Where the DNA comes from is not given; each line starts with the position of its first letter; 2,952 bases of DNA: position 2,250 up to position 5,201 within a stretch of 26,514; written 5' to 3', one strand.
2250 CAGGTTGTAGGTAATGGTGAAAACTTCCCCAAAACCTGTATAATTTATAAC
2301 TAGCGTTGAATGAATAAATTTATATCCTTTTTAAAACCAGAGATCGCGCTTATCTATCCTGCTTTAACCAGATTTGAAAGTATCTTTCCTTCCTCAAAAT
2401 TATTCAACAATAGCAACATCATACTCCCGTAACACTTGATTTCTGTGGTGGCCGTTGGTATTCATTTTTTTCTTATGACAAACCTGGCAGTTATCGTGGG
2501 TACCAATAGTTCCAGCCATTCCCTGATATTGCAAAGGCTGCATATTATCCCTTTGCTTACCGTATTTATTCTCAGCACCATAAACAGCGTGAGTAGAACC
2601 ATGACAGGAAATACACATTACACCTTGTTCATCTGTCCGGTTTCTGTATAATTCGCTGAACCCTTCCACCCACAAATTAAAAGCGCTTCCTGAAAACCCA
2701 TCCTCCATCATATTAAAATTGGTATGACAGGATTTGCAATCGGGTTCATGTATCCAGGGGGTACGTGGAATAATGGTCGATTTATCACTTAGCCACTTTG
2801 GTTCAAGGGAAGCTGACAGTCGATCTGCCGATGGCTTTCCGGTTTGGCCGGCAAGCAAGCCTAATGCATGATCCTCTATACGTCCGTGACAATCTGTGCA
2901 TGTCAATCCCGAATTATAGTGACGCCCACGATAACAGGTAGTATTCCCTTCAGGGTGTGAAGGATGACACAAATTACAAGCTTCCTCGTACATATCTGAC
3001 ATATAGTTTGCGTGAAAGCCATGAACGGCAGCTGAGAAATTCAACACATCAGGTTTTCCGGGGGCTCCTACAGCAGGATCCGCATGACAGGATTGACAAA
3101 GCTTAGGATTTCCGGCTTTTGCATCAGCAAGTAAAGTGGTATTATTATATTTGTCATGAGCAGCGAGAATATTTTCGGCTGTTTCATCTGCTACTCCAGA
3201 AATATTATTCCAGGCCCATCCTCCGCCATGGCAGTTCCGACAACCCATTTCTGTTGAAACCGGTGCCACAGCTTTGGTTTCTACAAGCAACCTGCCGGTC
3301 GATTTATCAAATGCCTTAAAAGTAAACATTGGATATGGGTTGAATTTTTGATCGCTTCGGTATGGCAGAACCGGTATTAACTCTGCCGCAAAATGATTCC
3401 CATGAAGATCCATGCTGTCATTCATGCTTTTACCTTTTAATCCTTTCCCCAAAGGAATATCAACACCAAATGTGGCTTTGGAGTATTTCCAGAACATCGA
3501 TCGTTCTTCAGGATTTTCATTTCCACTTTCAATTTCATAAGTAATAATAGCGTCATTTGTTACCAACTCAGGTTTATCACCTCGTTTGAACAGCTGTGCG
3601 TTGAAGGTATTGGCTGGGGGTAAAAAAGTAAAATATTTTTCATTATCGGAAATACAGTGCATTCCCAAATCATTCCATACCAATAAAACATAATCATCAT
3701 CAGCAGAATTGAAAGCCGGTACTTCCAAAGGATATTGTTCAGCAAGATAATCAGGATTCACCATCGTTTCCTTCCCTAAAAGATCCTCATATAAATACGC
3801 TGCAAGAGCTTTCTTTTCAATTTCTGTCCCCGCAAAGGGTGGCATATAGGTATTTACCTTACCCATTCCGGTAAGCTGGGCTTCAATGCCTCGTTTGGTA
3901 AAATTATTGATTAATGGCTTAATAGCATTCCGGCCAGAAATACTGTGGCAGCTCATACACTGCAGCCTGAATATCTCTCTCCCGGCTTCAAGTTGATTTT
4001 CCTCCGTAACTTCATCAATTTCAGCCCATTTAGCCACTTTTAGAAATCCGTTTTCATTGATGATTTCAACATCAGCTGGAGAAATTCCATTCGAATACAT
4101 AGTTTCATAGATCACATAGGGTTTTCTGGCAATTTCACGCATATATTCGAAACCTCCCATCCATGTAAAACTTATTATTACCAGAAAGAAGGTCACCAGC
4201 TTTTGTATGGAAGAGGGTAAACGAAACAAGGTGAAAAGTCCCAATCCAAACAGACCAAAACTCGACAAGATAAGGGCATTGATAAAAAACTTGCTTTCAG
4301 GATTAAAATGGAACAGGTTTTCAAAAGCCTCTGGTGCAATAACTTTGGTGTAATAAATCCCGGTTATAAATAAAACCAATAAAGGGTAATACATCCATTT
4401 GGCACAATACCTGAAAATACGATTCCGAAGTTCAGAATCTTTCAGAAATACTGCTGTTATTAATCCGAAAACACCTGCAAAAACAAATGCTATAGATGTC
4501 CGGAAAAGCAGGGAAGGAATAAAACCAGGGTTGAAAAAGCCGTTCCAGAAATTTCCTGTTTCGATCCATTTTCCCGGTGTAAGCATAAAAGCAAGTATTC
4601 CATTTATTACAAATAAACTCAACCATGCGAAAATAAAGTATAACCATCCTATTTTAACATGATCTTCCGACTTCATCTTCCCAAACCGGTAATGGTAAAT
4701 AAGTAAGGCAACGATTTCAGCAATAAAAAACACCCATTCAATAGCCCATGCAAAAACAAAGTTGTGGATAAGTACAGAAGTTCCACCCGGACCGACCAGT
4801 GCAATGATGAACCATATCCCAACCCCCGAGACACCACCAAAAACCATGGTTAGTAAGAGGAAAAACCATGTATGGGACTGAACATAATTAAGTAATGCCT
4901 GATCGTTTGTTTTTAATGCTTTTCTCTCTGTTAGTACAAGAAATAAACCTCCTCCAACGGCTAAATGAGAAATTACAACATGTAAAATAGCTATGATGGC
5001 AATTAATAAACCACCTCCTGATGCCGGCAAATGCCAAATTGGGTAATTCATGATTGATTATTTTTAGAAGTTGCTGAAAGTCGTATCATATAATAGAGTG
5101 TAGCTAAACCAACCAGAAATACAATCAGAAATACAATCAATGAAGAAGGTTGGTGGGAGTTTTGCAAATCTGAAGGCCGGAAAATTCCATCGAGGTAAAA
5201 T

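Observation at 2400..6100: Two-gene operon: cytochrome-bd-like membrane subunit pair with the second subunit fused to a monoheme plus heptaheme c-type cytochrome (8 CxxCH)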

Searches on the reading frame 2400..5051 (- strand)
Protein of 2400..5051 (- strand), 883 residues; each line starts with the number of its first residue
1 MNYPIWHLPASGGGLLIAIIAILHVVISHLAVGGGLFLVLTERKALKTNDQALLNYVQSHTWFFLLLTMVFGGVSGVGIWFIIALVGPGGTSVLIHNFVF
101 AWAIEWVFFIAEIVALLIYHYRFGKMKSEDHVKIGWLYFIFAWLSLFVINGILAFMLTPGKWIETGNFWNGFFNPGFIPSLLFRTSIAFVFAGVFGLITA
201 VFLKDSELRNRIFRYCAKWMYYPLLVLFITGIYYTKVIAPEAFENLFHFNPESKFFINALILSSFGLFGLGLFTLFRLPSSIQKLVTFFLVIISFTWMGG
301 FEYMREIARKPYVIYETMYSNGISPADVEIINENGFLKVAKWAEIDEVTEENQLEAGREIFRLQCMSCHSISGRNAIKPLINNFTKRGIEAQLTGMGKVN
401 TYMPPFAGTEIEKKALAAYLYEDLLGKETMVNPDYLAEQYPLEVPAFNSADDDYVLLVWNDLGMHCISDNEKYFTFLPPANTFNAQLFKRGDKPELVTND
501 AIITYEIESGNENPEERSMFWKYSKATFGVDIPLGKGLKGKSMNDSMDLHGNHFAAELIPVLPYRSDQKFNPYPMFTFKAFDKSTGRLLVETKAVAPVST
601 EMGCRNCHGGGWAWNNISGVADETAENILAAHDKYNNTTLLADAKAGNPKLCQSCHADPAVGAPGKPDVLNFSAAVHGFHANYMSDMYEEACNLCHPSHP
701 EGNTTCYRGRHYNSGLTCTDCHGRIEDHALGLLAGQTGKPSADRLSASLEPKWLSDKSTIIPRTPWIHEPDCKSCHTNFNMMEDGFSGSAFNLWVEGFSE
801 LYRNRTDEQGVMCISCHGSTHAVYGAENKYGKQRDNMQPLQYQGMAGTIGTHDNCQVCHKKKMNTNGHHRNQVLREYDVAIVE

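Call 4: search_protein_families(library=pfam, proteins=[window:2400-5051:-], max_evalue=1)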
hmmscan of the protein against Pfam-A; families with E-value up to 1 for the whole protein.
window:2400-5051:- (883 aa): 6 families
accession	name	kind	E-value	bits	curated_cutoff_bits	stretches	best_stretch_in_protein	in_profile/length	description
PF14522.11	Cytochrome_C7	-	1.8e-07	31.3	24.8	0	649-722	13-66/67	Cytochrome c7 and related cytochrome c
PF01654.22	Cyt_bd_oxida_I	-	5.4e-07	29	26.2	1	17-231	6-230/418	Cytochrome bd terminal oxidase subunit I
PF13442.11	Cytochrome_CBB3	-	8.6e-07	29.6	27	1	353-420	2-68/68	Cytochrome C oxidase, cbb3-type, subunit III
PF14537.11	Cytochrom_c3_2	-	2.2e-06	28.5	25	1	600-707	5-75/79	Cytochrome c3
PF09699.15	Paired_CXXCH_1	-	0.00044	20.3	20.6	1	597-658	3-38/41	Doubled CXXCH motif (Paired_CXXCH_1)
PF00034.26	Cytochrom_C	-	0.0095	17.7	21.3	1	355-392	2-41/90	Cytochrome c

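Call 5: search_protein_families(library=ncbifam, proteins=[window:2400-5051:-], max_evalue=1)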
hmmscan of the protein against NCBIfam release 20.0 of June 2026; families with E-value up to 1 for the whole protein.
window:2400-5051:- (883 aa): 10 families
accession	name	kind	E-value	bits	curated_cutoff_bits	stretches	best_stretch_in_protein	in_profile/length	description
TIGR03153.1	cytochr_NrfH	equivalog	0.0014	18.7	134.2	1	681-819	21-135/138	cytochrome c nitrite reductase small subunit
TIGR03508.1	decahem_SO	subfamily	0.0018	17.8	192.2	2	648-723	33-102/258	DmsE family decaheme c-type cytochrome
NF050122.1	bc1_QcrC_actin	exception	0.026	13.9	200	1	349-375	131-157/253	cytochrome bc1 complex diheme cytochrome c subunit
NF040606.1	CytoC_perox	subfamily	0.051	12.8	150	1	337-378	280-322/524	di-heme-cytochrome C peroxidase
NF045930.1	Cytc6PetJCyano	equivalog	0.055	13.4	135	1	353-379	27-52/110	cytochrome c6 PetJ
NF045773.1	cytochro_C550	exception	0.057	13.4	125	1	344-421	39-117/118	cytochrome c550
TIGR03046.1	PS_II_psbV2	equivalog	0.09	12.4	148.35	0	343-381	47-83/157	photosystem II cytochrome PsbV2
TIGR00782.1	ccoP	equivalog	0.2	10.9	179.95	1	328-376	174-225/285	cytochrome-c oxidase, cbb3-type subunit III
TIGR03045.1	PS_II_C550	equivalog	0.26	10.9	177.75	0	348-370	44-67/159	photosystem II cytochrome c-550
NF045774.1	cytochro_C551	exception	0.57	10.2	118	1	349-421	34-107/110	cytochrome c551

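Call 7: find_homologous_proteins(query=window:2400-5051:-, max_evalue=0.00001)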
Query window:2400-5051:- (883 aa): 3827 proteins with E <= 0.00001 among 8000 candidates; the best 120 are listed.
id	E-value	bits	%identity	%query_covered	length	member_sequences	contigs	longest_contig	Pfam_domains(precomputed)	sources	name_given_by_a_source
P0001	0.0e+0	2106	100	100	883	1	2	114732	PF14537.12,PF13442.12,PF14522.12,PF01654.23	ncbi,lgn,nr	ncbi:MAG: cytochrome ubiquinol oxidase subunit I [Bacteroidales bacterium]|nr:cytochrome ubiquinol o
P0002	0.0e+0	1675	76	100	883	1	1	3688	PF14537.12,PF13442.12,PF14522.12,PF01654.23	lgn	-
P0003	0.0e+0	1631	75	100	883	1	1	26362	PF13442.12,PF14522.12,PF01654.23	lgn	-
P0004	0.0e+0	1616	75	100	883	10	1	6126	PF14537.12,PF13442.12,PF14522.12,PF01654.23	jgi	jgi:cytochrome bd-type quinol oxidase subunit 1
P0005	0.0e+0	1613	75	100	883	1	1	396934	PF14537.12,PF13442.12,PF14522.12,PF01654.23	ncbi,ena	-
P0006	0.0e+0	1604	74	100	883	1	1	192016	PF13442.12,PF14522.12,PF01654.23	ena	-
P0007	0.0e+0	1539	71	100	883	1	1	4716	PF13442.12,PF14522.12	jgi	jgi:mono/diheme cytochrome c family protein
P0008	0.0e+0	1497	70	99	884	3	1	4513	PF13442.12,PF14522.12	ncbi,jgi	-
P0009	0.0e+0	1492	70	100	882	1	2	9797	PF14522.12,PF01654.23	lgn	-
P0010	0.0e+0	1491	69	100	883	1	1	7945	PF14537.12,PF13442.12,PF14522.12,PF01654.23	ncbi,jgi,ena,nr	ncbi:MAG TPA: cytochrome ubiquinol oxidase subunit I [Bacteroidales bacterium]|nr:cytochrome ubiquin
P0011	0.0e+0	1488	70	100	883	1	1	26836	PF14537.12,PF13442.12,PF14522.12,PF01654.23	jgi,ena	-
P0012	0.0e+0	1485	69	100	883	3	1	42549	PF14537.12,PF13442.12,PF14522.12,PF01654.23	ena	-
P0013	0.0e+0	1484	69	100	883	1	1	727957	PF14537.12,PF13442.12,PF14522.12,PF01654.23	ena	-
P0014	0.0e+0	1478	70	100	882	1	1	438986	PF13442.12,PF14522.12,PF01654.23,PF22113.2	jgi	jgi:cytochrome bd-type quinol oxidase subunit 1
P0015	0.0e+0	1476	68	100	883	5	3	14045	PF14522.12,PF01654.23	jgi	jgi:cytochrome bd-type quinol oxidase subunit 1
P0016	0.0e+0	1476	69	100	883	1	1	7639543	PF14537.12,PF13442.12,PF14522.12,PF01654.23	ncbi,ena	-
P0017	0.0e+0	1469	69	100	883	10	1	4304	PF13442.12,PF14522.12,PF01654.23,PF22113.2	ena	-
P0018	0.0e+0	1469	69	100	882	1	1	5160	PF13442.12,PF14522.12,PF01654.23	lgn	-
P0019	0.0e+0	1463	68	100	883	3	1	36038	PF14537.12,PF13442.12,PF14522.12,PF01654.23,PF22113.2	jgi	jgi:mono/diheme cytochrome c family protein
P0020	0.0e+0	1463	68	100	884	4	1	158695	PF14537.12,PF13442.12,PF14522.12,PF01654.23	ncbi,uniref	ncbi:cytochrome ubiquinol oxidase subunit I [Saccharicrinis sp. FJH2]|uniref:cytochrome ubiquinol ox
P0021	0.0e+0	1463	68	100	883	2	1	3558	PF13442.12,PF14522.12,PF01654.23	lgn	-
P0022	0.0e+0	1461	68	100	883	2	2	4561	PF13442.12,PF14522.12,PF01654.23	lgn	-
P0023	0.0e+0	1460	68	100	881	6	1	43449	PF14537.12,PF13442.12,PF14522.12,PF01654.23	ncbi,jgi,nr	ncbi:MAG: cytochrome ubiquinol oxidase subunit I [Marinilabiliaceae bacterium]|jgi:cytochrome bd-typ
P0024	0.0e+0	1458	68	100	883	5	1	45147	PF14537.12,PF13442.12,PF14522.12,PF01654.23,PF22113.2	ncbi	ncbi:MAG: cytochrome ubiquinol oxidase subunit I [Bacteroidota bacterium]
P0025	0.0e+0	1458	68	100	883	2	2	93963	PF13442.12,PF14522.12,PF01654.23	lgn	-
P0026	0.0e+0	1455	68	100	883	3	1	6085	PF14537.12,PF13442.12,PF14522.12,PF01654.23,PF22113.2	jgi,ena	-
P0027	0.0e+0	1453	68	100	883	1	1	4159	PF14537.12,PF13442.12,PF14522.12,PF01654.23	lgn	-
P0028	0.0e+0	1453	68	100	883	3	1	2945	PF13442.12,PF14522.12,PF01654.23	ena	-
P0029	0.0e+0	1451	67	100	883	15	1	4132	PF14537.12,PF13442.12,PF14522.12,PF01654.23,PF22113.2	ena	-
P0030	0.0e+0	1450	67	100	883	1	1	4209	PF14537.12,PF13442.12,PF14522.12,PF01654.23,PF22113.2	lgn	-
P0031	0.0e+0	1447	67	100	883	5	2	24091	PF14537.12,PF13442.12,PF14522.12,PF01654.23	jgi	jgi:cytochrome bd-type quinol oxidase subunit 1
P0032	0.0e+0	1445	67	100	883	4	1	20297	PF13442.12,PF14522.12,PF01654.23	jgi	jgi:cytochrome bd-type quinol oxidase subunit 1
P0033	0.0e+0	1444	67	100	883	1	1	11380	PF14537.12,PF13442.12,PF14522.12,PF01654.23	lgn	-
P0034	0.0e+0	1444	68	100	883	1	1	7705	PF13442.12,PF14522.12,PF01654.23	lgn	-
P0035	0.0e+0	1443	66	100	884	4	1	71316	PF14537.12,PF13442.12,PF14522.12,PF01654.23,PF22113.2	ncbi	-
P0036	0.0e+0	1442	66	100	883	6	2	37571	PF14537.12,PF13442.12,PF14522.12,PF01654.23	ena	-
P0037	0.0e+0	1440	67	100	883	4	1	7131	PF13442.12,PF14522.12,PF01654.23,PF22113.2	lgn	-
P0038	0.0e+0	1440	68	100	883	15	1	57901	PF14537.12,PF13442.12,PF14522.12,PF01654.23,PF22113.2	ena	-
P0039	0.0e+0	1439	67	100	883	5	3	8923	PF14537.12,PF13442.12,PF14522.12,PF01654.23,PF22113.2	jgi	jgi:cytochrome bd-type quinol oxidase subunit 1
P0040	0.0e+0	1439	66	100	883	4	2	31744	PF14537.12,PF13442.12,PF14522.12,PF01654.23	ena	-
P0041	0.0e+0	1439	66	100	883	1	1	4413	PF13442.12,PF01654.23,PF22113.2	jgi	jgi:cytochrome bd-type quinol oxidase subunit 1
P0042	0.0e+0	1437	65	100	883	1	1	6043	PF14537.12,PF14522.12,PF01654.23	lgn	-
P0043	0.0e+0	1437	67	100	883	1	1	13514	PF14537.12,PF13442.12,PF14522.12,PF01654.23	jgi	jgi:cytochrome bd-type quinol oxidase subunit 1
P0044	0.0e+0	1436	67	100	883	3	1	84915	PF14537.12,PF13442.12,PF14522.12,PF01654.23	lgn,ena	-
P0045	0.0e+0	1435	67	100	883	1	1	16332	PF13442.12,PF14522.12,PF01654.23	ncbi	-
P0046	0.0e+0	1434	67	100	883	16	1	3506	PF13442.12,PF14522.12,PF01654.23,PF22113.2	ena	-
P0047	0.0e+0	1432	67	100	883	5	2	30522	PF14537.12,PF13442.12,PF14522.12,PF01654.23,PF22113.2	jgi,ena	-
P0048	0.0e+0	1432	67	100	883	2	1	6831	PF14537.12,PF13442.12,PF14522.12,PF01654.23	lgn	-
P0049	0.0e+0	1432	67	100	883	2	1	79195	PF14537.12,PF13442.12,PF14522.12,PF01654.23,PF22113.2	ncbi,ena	-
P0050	0.0e+0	1431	66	100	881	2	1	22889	PF14537.12,PF13442.12,PF14522.12,PF01654.23,PF22113.2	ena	-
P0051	0.0e+0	1431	67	100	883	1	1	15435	PF13442.12,PF14522.12,PF01654.23,PF22113.2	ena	-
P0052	0.0e+0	1430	66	100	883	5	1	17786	PF13442.12,PF14522.12,PF01654.23,PF22113.2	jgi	-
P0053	0.0e+0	1430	67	100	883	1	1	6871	PF14537.12,PF13442.12,PF14522.12,PF01654.23,PF22113.2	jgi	jgi:cytochrome bd-type quinol oxidase subunit 1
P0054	0.0e+0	1427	66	100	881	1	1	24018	PF14537.12,PF13442.12,PF14522.12,PF01654.23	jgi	jgi:mono/diheme cytochrome c family protein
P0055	0.0e+0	1425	66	100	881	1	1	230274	PF13442.12,PF14522.12,PF01654.23,PF22113.2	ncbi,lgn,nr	ncbi:MAG: cytochrome ubiquinol oxidase subunit I [Bacteroidales bacterium]|nr:cytochrome ubiquinol o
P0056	0.0e+0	1424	67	99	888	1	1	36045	PF14537.12,PF13442.12,PF14522.12,PF01654.23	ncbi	-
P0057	0.0e+0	1423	66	100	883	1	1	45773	PF14537.12,PF14522.12,PF01654.23,PF22113.2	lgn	-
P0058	0.0e+0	1423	66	100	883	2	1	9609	PF13442.12,PF14522.12,PF01654.23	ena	-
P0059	0.0e+0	1423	66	100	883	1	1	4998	PF14537.12,PF13442.12,PF14522.12,PF01654.23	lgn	-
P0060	0.0e+0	1422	65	100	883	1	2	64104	PF14522.12,PF01654.23,PF22113.2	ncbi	ncbi:MAG: cytochrome ubiquinol oxidase subunit I [Bacteroidales bacterium]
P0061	0.0e+0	1422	67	100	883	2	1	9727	PF14537.12,PF14522.12,PF01654.23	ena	-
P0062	0.0e+0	1422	66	100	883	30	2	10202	PF13442.12,PF14522.12,PF01654.23,PF22113.2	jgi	-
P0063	0.0e+0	1419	67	100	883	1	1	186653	PF14537.12,PF13442.12,PF14522.12,PF01654.23,PF22113.2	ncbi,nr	ncbi:MAG: cytochrome ubiquinol oxidase subunit I [Bacteroidales bacterium]|nr:cytochrome ubiquinol o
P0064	0.0e+0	1417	66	100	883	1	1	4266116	PF13442.12,PF14522.12,PF01654.23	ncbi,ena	-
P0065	0.0e+0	1417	66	100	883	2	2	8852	PF14537.12,PF14522.12,PF01654.23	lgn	-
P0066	0.0e+0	1417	65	100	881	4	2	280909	PF13442.12,PF14522.12,PF01654.23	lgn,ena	-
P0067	0.0e+0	1416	66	100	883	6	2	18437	PF14537.12,PF13442.12,PF14522.12,PF01654.23,PF22113.2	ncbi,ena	-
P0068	0.0e+0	1415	65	100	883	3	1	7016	PF13442.12,PF14522.12,PF01654.23,PF22113.2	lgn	-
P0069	0.0e+0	1414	65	100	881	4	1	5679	PF14537.12,PF13442.12,PF01654.23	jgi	jgi:cytochrome bd-type quinol oxidase subunit 1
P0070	0.0e+0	1413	66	100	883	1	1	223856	PF14537.12,PF13442.12,PF14522.12,PF01654.23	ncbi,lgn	ncbi:MAG: cytochrome ubiquinol oxidase subunit I [Prolixibacteraceae bacterium]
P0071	0.0e+0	1413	67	100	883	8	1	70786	PF14537.12,PF13442.12,PF14522.12,PF01654.23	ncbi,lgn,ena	-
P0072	0.0e+0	1412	66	99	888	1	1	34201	PF13442.12,PF14522.12,PF01654.23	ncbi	-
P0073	0.0e+0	1411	66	100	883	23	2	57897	PF14537.12,PF14522.12,PF01654.23,PF22113.2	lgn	-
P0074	0.0e+0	1410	66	100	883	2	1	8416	PF14537.12,PF13442.12,PF14522.12,PF01654.23,PF22113.2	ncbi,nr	ncbi:MAG: cytochrome C [Bacteroidia bacterium]|nr:MAG: cytochrome C [Bacteroidia bacterium]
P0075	0.0e+0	1410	66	100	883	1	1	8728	PF14522.12,PF01654.23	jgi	jgi:cytochrome bd-type quinol oxidase subunit 1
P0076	0.0e+0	1408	65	100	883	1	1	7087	PF14537.12,PF13442.12,PF14522.12,PF01654.23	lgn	-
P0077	0.0e+0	1407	65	100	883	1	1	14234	PF14537.12,PF13442.12,PF14522.12,PF01654.23,PF22113.2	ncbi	-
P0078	0.0e+0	1406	66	100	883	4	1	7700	PF13442.12,PF14522.12,PF01654.23,PF22113.2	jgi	jgi:cytochrome bd-type quinol oxidase subunit 1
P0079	0.0e+0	1405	66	100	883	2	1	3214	PF14537.12,PF13442.12,PF14522.12,PF01654.23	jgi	jgi:cytochrome bd-type quinol oxidase subunit 1/mono/diheme cytochrome c family protein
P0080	0.0e+0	1405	66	100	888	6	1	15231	PF14522.12,PF01654.23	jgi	jgi:cytochrome bd-type quinol oxidase subunit 1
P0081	0.0e+0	1404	65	100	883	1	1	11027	PF13442.12,PF14522.12,PF01654.23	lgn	-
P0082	0.0e+0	1404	66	100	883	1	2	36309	PF13442.12,PF14522.12,PF01654.23,PF22113.2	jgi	jgi:cytochrome bd-type quinol oxidase subunit 1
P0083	0.0e+0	1400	66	100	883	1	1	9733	PF13442.12,PF14522.12,PF01654.23,PF22113.2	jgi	-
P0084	0.0e+0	1399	65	100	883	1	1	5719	PF14522.12,PF01654.23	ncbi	-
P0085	0.0e+0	1399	67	99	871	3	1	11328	PF13442.12,PF14522.12,PF01654.23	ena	-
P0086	0.0e+0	1399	66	98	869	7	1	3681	PF13442.12,PF14522.12,PF01654.23,PF22113.2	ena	-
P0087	0.0e+0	1398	66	100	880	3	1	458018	PF13442.12,PF14522.12,PF01654.23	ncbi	-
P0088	0.0e+0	1398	65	100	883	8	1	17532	PF14537.12,PF13442.12,PF14522.12,PF01654.23,PF22113.2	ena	-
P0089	0.0e+0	1397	67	99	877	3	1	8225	PF14537.12,PF13442.12,PF14522.12,PF01654.23,PF22113.2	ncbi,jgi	jgi:mono/diheme cytochrome c family protein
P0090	0.0e+0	1396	65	100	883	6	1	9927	PF14537.12,PF13442.12,PF14522.12,PF01654.23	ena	-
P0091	0.0e+0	1395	65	100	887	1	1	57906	PF14537.12,PF13442.12,PF14522.12,PF01654.23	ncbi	-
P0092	0.0e+0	1391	65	100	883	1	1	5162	PF14537.12,PF13442.12,PF14522.12,PF01654.23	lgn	-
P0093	0.0e+0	1387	65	100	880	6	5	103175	PF14522.12,PF01654.23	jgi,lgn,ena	-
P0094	0.0e+0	1386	64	100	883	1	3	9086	PF13442.12,PF14522.12,PF01654.23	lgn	-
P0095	0.0e+0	1381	65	99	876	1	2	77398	PF14537.12,PF13442.12,PF14522.12,PF01654.23,PF22113.2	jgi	-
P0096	0.0e+0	1375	63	100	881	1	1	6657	PF13442.12,PF14522.12,PF01654.23,PF22113.2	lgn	-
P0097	0.0e+0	1373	65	99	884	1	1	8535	PF14537.12,PF14522.12,PF01654.23,PF22113.2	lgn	-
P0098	0.0e+0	1369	65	100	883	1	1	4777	PF14537.12,PF14522.12,PF01654.23,PF22113.2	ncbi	-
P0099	0.0e+0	1368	64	100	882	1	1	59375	PF14537.12,PF13442.12,PF14522.12,PF01654.23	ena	-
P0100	0.0e+0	1360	64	99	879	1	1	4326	PF14537.12,PF14522.12,PF01654.23,PF22113.2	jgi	-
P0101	0.0e+0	1358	64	99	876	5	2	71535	PF14537.12,PF13442.12,PF14522.12,PF01654.23,PF22113.2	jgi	jgi:cytochrome bd-type quinol oxidase subunit 1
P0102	0.0e+0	1351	64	99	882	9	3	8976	PF14537.12,PF13442.12,PF14522.12,PF01654.23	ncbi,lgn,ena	-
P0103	0.0e+0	1338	62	99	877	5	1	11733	PF14537.12,PF13442.12,PF14522.12,PF22113.2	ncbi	-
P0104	0.0e+0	1334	62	100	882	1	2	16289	PF14522.12,PF01654.23,PF22113.2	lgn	-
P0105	0.0e+0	1324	63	99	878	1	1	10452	PF14537.12,PF13442.12,PF14522.12,PF01654.23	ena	-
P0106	0.0e+0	1323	63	99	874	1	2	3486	PF14537.12,PF13442.12,PF14522.12,PF01654.23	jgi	-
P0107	0.0e+0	1322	64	96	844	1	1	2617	PF14537.12,PF13442.12,PF14522.12,PF01654.23,PF22113.2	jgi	jgi:hypothetical protein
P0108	0.0e+0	1320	62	99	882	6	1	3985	PF13442.12,PF14522.12,PF01654.23,PF22113.2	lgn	-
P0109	0.0e+0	1299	64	95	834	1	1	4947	PF13442.12,PF01654.23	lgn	-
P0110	0.0e+0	1295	62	99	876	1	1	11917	PF14537.12,PF13442.12,PF14522.12,PF01654.23,PF22113.2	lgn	-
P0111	0.0e+0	1285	60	100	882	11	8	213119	PF14522.12,PF01654.23,PF22113.2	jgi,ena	jgi:cytochrome bd-type quinol oxidase subunit 1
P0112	0.0e+0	1281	61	99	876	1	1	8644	PF14537.12,PF13442.12,PF14522.12,PF01654.23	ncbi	-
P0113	0.0e+0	1275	64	91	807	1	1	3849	PF14537.12,PF14522.12,PF01654.23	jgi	jgi:hypothetical protein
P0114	0.0e+0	1268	66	90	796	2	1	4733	PF13442.12,PF01654.23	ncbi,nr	ncbi:MAG: cytochrome ubiquinol oxidase subunit I, partial [Bacteroidales bacterium]|nr:cytochrome ub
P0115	0.0e+0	1267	61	99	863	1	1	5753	PF14537.12,PF13442.12,PF14522.12,PF01654.23,PF22113.2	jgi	jgi:cytochrome bd-type quinol oxidase subunit 1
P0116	0.0e+0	1265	59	99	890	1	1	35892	PF14537.12,PF14522.12,PF01654.23,PF22113.2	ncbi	-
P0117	0.0e+0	1262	60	99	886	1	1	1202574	PF14537.12,PF13442.12,PF14522.12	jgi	jgi:cbb3-type cytochrome c oxidase subunit III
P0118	0.0e+0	1261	58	100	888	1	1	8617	PF14537.12,PF13442.12,PF14522.12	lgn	-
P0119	0.0e+0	1256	59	99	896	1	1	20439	PF14537.12,PF13442.12,PF14522.12,PF22113.2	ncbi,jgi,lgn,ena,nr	ncbi:MAG: cytochrome C [Bacteroidetes bacterium]|nr:cytochrome C [Bacteroidota bacterium]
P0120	0.0e+0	1255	59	99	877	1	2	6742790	PF14537.12,PF14522.12,PF01654.23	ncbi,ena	-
